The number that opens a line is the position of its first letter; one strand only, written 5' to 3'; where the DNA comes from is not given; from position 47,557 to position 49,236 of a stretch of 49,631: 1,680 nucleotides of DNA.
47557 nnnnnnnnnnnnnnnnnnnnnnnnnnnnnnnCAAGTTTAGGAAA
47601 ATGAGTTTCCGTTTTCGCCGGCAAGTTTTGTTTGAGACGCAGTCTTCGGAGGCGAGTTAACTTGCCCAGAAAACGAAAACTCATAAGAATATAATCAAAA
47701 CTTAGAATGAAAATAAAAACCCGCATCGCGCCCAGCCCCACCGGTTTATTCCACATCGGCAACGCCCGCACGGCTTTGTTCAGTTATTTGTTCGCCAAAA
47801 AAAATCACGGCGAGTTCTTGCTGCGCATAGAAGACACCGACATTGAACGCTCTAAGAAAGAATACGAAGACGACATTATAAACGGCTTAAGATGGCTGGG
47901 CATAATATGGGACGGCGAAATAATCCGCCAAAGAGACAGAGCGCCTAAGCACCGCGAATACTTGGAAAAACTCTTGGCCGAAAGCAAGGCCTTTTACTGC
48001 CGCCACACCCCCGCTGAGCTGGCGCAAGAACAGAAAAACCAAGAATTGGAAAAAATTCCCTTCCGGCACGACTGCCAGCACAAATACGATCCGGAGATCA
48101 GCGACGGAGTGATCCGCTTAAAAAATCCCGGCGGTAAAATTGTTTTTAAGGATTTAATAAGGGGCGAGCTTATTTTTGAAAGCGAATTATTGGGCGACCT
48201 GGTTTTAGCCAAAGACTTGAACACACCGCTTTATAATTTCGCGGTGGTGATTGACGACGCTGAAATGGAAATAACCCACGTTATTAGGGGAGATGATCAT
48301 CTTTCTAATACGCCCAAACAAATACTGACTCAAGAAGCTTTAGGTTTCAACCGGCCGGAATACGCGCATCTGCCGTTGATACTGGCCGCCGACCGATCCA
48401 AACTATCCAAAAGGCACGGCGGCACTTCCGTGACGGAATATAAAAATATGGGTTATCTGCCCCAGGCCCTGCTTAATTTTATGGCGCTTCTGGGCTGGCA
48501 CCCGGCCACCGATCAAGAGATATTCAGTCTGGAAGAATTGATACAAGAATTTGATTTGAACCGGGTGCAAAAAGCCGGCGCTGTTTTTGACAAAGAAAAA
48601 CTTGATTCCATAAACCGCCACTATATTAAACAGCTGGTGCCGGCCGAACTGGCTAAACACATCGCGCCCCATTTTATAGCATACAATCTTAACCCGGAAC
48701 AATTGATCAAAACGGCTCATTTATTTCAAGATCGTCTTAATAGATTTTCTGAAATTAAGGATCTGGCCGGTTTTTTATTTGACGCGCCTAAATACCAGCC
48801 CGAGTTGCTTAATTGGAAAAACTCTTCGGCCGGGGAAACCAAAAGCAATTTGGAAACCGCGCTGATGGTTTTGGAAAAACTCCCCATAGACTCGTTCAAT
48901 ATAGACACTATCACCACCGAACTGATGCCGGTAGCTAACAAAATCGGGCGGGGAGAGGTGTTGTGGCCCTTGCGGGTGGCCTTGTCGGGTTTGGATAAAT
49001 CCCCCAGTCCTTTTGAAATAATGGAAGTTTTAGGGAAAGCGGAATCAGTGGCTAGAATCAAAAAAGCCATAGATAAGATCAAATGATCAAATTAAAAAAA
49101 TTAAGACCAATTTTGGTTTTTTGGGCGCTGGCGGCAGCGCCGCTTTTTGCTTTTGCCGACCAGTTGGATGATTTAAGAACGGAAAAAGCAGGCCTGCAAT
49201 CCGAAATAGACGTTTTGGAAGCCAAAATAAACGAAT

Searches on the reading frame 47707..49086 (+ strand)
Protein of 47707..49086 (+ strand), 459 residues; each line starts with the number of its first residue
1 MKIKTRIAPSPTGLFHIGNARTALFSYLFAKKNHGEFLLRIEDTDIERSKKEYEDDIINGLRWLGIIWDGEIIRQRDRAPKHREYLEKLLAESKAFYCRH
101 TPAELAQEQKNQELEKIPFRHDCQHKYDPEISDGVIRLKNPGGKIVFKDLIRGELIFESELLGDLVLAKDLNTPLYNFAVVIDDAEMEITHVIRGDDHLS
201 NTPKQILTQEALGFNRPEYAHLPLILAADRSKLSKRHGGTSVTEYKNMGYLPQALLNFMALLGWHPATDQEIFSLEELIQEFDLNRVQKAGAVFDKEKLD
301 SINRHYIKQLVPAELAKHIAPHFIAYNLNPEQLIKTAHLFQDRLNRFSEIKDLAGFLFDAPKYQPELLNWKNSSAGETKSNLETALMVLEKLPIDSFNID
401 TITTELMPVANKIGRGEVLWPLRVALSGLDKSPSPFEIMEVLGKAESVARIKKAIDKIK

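Call 65: search_protein_families(library=pfam, proteins=[window:47707-49086:+], max_evalue=0.00001)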
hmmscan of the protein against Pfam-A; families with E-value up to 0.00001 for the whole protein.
window:47707-49086:+ (459 aa): 2 families
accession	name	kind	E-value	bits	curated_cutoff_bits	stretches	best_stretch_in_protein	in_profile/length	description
PF00749.27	tRNA-synt_1c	-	9.8e-90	301.1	23.4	1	2-300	1-313/314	tRNA synthetases class I (E and Q), catalytic domain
PF19269.4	Anticodon_2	-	7.9e-28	98.1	23.6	1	315-455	2-141/141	Anticodon binding domain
